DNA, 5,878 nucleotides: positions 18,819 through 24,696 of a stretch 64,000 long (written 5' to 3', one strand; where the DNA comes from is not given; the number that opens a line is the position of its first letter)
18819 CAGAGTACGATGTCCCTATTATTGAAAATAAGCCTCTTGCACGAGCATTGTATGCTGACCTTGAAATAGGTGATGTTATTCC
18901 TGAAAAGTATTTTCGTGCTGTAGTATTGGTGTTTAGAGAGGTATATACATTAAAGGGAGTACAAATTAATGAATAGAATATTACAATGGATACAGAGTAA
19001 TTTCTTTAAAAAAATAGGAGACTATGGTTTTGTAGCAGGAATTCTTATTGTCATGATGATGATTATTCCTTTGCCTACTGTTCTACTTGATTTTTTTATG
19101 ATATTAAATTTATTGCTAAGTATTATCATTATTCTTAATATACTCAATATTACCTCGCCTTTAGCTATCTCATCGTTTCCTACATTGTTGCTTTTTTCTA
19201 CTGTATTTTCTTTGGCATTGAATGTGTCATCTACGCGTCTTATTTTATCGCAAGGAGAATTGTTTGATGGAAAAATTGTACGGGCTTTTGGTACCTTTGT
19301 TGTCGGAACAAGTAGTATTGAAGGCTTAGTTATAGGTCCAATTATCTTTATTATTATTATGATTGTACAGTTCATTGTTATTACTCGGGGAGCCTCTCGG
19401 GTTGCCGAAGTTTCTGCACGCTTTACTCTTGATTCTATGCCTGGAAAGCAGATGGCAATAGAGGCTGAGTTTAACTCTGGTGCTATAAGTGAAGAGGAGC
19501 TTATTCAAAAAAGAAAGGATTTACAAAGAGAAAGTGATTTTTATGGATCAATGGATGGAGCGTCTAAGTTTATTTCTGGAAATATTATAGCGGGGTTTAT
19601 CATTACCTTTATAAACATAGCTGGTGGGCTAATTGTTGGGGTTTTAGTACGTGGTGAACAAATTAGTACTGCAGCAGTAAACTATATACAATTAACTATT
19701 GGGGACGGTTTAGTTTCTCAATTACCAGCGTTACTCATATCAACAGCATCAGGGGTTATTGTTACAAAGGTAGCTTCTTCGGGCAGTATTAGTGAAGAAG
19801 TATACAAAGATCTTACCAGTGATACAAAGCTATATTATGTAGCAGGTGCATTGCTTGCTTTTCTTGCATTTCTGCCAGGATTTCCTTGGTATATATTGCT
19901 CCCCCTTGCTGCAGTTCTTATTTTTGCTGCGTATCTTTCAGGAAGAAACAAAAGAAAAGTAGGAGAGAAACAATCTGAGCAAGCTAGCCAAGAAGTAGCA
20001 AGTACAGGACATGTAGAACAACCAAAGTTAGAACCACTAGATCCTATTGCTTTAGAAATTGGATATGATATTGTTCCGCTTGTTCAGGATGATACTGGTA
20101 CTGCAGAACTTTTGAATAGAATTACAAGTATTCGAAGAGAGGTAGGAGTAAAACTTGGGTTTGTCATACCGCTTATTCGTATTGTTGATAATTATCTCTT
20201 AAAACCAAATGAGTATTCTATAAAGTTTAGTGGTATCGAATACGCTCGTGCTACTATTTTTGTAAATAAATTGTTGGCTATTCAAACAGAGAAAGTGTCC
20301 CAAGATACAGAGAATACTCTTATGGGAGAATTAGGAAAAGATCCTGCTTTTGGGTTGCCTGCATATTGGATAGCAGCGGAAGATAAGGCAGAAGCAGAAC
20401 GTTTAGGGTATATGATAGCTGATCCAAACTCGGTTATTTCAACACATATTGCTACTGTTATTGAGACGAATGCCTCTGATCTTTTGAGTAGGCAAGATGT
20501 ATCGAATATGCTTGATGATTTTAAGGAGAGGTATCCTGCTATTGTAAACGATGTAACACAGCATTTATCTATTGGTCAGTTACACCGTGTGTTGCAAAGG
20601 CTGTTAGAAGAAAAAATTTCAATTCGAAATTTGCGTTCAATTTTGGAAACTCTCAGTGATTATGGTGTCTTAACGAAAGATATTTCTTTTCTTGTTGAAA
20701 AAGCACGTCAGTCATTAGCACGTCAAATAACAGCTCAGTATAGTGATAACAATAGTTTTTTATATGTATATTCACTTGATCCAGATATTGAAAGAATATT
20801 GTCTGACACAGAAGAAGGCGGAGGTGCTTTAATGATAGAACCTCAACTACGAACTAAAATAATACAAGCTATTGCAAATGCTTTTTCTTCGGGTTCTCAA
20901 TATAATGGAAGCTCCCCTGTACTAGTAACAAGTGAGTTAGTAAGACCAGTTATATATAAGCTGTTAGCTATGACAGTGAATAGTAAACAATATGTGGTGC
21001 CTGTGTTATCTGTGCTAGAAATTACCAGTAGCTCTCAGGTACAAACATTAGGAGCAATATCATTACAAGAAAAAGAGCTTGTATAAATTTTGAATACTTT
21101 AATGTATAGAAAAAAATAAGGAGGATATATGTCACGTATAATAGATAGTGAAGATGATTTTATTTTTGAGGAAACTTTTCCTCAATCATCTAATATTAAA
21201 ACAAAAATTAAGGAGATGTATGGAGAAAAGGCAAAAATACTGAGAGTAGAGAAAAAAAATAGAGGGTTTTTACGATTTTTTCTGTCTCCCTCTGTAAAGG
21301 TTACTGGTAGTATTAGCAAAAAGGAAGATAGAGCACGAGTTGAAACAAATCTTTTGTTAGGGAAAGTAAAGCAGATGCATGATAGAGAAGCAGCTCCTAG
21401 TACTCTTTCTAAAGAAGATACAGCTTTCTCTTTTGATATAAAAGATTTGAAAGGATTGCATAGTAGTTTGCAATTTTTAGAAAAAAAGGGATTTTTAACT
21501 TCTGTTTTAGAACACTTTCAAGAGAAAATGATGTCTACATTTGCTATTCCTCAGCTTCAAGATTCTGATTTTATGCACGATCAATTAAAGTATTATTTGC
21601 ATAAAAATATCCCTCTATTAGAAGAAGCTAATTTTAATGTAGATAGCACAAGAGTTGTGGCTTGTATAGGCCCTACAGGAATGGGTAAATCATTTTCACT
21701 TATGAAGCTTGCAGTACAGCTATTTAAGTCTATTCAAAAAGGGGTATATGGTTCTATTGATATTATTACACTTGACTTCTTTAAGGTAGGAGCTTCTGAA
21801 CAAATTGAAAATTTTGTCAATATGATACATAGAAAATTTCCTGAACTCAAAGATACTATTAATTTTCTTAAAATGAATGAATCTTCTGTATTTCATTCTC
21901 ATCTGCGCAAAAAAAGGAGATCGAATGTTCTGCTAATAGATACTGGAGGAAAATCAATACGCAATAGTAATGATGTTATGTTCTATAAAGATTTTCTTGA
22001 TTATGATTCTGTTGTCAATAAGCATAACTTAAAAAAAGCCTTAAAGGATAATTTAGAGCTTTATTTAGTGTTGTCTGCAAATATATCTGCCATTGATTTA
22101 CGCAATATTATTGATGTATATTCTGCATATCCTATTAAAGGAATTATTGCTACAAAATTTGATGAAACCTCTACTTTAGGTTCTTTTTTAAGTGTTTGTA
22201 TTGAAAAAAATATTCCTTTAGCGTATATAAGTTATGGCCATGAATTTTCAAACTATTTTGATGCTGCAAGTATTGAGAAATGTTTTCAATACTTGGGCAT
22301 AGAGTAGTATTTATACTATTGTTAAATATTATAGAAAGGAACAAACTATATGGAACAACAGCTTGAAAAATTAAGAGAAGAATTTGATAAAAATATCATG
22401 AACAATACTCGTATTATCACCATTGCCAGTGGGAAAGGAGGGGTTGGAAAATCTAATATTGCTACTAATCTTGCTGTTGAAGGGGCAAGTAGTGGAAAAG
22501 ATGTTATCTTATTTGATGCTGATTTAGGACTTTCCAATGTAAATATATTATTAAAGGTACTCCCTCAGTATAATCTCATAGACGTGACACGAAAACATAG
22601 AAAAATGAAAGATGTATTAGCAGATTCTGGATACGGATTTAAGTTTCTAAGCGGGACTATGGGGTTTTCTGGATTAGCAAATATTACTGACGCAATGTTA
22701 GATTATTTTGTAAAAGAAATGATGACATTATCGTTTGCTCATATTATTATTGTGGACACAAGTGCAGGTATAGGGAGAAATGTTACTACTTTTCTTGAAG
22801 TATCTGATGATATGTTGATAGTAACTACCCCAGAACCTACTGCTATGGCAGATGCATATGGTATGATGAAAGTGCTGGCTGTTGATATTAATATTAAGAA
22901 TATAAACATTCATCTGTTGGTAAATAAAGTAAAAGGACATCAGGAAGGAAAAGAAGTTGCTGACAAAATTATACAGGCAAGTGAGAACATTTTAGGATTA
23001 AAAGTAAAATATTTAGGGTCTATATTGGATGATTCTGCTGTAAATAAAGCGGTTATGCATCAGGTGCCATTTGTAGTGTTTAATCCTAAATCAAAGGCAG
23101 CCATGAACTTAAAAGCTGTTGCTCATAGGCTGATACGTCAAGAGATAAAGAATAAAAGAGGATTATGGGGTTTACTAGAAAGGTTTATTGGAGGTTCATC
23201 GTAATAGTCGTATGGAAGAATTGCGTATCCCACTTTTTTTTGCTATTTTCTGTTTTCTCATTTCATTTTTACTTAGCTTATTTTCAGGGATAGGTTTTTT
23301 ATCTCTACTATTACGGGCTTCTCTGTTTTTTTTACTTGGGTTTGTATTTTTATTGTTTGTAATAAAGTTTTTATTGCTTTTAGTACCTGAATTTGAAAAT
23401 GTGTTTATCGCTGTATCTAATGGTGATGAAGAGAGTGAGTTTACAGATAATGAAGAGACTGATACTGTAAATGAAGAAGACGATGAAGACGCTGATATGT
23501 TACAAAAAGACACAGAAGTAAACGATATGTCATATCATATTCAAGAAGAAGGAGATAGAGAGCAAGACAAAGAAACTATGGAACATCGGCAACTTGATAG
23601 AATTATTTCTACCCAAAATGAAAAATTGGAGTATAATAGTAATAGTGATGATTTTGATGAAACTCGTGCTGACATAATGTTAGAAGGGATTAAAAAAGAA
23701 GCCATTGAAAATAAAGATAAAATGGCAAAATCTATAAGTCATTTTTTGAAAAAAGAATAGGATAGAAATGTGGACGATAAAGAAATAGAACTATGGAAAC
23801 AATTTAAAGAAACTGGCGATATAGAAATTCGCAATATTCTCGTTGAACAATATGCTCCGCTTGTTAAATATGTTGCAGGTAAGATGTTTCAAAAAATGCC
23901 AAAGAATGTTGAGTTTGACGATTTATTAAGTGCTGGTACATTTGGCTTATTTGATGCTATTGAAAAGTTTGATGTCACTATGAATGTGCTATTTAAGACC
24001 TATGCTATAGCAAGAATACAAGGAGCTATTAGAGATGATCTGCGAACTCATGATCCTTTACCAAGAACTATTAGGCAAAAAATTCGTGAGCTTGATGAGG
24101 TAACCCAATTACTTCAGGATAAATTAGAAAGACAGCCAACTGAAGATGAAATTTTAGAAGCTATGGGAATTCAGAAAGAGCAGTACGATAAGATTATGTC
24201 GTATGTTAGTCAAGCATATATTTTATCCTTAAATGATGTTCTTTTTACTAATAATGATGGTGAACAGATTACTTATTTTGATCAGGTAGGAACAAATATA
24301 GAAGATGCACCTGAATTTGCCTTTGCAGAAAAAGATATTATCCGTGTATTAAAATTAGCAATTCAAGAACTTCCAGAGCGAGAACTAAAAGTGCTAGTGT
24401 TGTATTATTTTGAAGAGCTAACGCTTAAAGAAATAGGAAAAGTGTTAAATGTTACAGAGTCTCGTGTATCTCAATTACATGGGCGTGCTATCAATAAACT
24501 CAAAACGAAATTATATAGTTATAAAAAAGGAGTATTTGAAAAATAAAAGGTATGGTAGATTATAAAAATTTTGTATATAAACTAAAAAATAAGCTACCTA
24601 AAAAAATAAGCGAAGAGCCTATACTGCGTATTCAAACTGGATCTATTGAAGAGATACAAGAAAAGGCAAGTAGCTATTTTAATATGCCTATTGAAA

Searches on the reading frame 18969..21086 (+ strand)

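Call 14: search_protein_families(library=ncbifam, proteins=[window:18969-21086:+], max_evalue=0.00001)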
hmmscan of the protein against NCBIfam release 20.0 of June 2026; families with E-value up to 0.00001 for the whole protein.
window:18969-21086:+ (705 aa): 5 families
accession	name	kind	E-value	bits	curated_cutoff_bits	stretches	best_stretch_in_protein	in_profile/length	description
TIGR01398.1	FlhA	equivalog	4.9e-231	768.7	772.1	1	23-697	9-678/678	flagellar biosynthesis protein FlhA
TIGR01399.1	hrcV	equivalog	4e-164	547.7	692.25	1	25-697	12-677/677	type III secretion system export apparatus subunit SctV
NF011865.0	PRK15337.1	equivalog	2.1e-141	472.6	800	1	25-697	22-686/686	EscV/YscV/HrcV family type III secretion system export apparatus protein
NF009363.0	PRK12720.1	equivalog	2.5e-132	442.6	993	1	25-704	26-678/683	EscV/YscV/HrcV family type III secretion system export apparatus protein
NF004571.0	PRK05910.1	equivalog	9.1e-66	222.5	670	2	25-329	17-309/584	type III secretion system protein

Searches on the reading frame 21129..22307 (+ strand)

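Call 14: search_protein_families(library=ncbifam, proteins=[window:21129-22307:+], max_evalue=0.00001)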
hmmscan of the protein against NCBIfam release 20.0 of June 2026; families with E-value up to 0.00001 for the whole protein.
window:21129-22307:+ (392 aa): 10 families
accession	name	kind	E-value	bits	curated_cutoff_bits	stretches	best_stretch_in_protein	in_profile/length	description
NF009366.0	PRK12723.1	equivalog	6e-26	91.5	585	1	13-372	5-350/388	flagellar biosynthesis regulator FlhF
TIGR03499.1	FlhF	equivalog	1e-22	81.4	174.15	1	112-274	142-286/286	flagellar biosynthesis GTPase FlhF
NF005230.0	PRK06731.1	equivalog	3.1e-16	59.4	553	1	168-383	80-271/281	flagellar biosynthesis regulator FlhF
NF009367.0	PRK12724.1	equivalog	4e-16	58.9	718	1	172-381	221-404/433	flagellar biosynthesis regulator FlhF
NF009368.0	PRK12726.1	equivalog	6.6e-16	58.4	832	1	117-374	151-382/407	flagellar biosynthesis regulator FlhF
TIGR00064.1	ftsY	equivalog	9.6e-15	54.6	260.7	1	125-374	26-264/279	signal recognition particle-docking protein FtsY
NF011310.0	PRK14721.1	equivalog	2e-14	53.7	725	1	121-375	145-367/423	flagellar biosynthesis regulator FlhF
NF011312.0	PRK14723.1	equivalog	5.1e-14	51.7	951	1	149-373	160-362/768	flagellar biosynthesis regulator FlhF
NF011311.0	PRK14722.1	equivalog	2.3e-12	46.7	777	1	151-375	114-322/374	flagellar biosynthesis regulator FlhF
TIGR00959.1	ffh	equivalog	1.8e-07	30.3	473.2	1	117-374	45-279/428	signal recognition particle protein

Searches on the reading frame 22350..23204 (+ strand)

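Call 14: search_protein_families(library=ncbifam, proteins=[window:22350-23204:+], max_evalue=0.00001)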
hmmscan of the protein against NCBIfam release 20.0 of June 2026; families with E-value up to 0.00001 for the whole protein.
window:22350-23204:+ (284 aa): 13 families
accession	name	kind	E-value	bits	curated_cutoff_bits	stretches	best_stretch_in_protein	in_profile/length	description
TIGR01969.1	minD_arch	subfamily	4.1e-36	124.4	201.75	1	21-269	1-238/251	cell division ATPase MinD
TIGR01968.1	minD_bact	equivalog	1.6e-29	103.1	212.9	1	21-267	2-242/261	septum site-determining protein MinD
TIGR03371.1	cellulose_yhjQ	equivalog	2.7e-15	56.5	157.85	1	22-261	3-241/246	cellulose biosynthesis protein BcsQ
NF008079.0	PRK10818.1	equivalog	7.5e-14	51.7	508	1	20-265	2-250/270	septum site-determining protein MinD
NF041136.1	MrpORP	equivalog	2.2e-13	50.2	450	1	21-70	6-55/365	iron-sulfur cluster carrier protein MrpORP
NF041546.1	ParA_partition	equivalog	2.4e-12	46.9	180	1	22-59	1-38/203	ParA family partition ATPase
NF008669.0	PRK11670.1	equivalog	4.5e-09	35.7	348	1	18-261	105-349/369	iron-sulfur cluster carrier protein ApbC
NF047398.1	AAA_KGGVGR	domain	2.3e-08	34.6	90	1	20-59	2-41/190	KGGVGR-motif variant AAA ATPase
TIGR03018.1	pepcterm_TyrKin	hypoth_equivalog_domain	1.2e-07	31.3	230.65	1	13-168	28-188/207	XrtA-associated tyrosine autokinase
TIGR03815.1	CpaE_hom_Actino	equivalog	5e-07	29.2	154.45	1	5-176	96-269/340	septum site-determining protein Ssd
TIGR01287.1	nifH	equivalog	7.4e-07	28.7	394.35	0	27-85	6-64/275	nitrogenase iron protein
TIGR01007.1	eps_fam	subfamily_domain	3.9e-06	26.6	108.05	1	17-93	14-91/204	polysaccharide biosynthesis tyrosine autokinase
NF033200.1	F430_CfbC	exception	6.4e-06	25.7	402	0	27-88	6-69/260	Ni-sirohydrochlorin a,c-diamide reductive cyclase ATP-dependent reductase subunit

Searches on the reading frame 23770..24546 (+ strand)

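Call 14: search_protein_families(library=ncbifam, proteins=[window:23770-24546:+], max_evalue=0.00001)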
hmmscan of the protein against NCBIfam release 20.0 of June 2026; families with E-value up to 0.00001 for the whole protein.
window:23770-24546:+ (258 aa): 66 families (the best 25 are shown)
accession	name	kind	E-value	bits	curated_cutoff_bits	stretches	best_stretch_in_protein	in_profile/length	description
NF004935.0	PRK06288.1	equivalog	2.4e-94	315.9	343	1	3-254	17-268/270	RNA polymerase sigma factor WhiG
TIGR02479.1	FliA_WhiG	subfamily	2.3e-74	249.9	189.6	1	24-248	1-223/224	FliA/WhiG family RNA polymerase sigma factor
NF005413.0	PRK06986.1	subfamily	5.7e-64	216.2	201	1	19-250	14-238/241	RNA polymerase sigma factor FliA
NF005809.0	PRK07670.1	equivalog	3.8e-62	210.1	326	1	4-249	8-251/255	FliA/WhiG family RNA polymerase sigma factor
NF004572.0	PRK05911.1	equivalog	2.8e-52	177.6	378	1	6-251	10-256/257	RNA polymerase sigma factor sigma-28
TIGR02980.1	SigBFG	subfamily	1.3e-38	132.9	234.35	1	19-248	3-226/227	SigB/SigF/SigG family RNA polymerase sigma factor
TIGR02937.1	sigma70-ECF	superfamily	4.5e-36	123.9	42.9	1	21-248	3-165/165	sigma-70 family RNA polymerase sigma factor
NF009091.0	PRK12427.1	equivalog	2.3e-32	112.5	339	1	25-249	21-232/233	FliA/WhiG family RNA polymerase sigma factor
NF005644.0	PRK07408.1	subfamily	2.4e-32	112.6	261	1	4-249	12-254/258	RNA polymerase sigma factor SigF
NF004052.0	PRK05572.1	subfamily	1.2e-31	110.2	311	1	6-248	20-250/252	SigF/SigG family RNA polymerase sporulation sigma factor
TIGR02885.1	spore_sigF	equivalog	7.9e-31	107.7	321.45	1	14-248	6-231/231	RNA polymerase sporulation sigma factor SigF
TIGR02941.1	Sigma_B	equivalog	7.1e-27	94.5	315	1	6-247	16-252/255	RNA polymerase sigma factor SigB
TIGR02997.1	Sig70-cyanoRpoD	subfamily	8.7e-25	87.6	384.5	1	30-245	85-298/298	RNA polymerase sigma factor, RpoD/SigA family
NF006071.0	PRK08215.1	equivalog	1.2e-24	87.4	372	1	3-247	22-256/258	RNA polymerase sporulation sigma factor SigG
TIGR02393.1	RpoD_Cterm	equivalog_domain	6.5e-23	81.6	354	1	24-247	5-227/238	RNA polymerase sigma factor RpoD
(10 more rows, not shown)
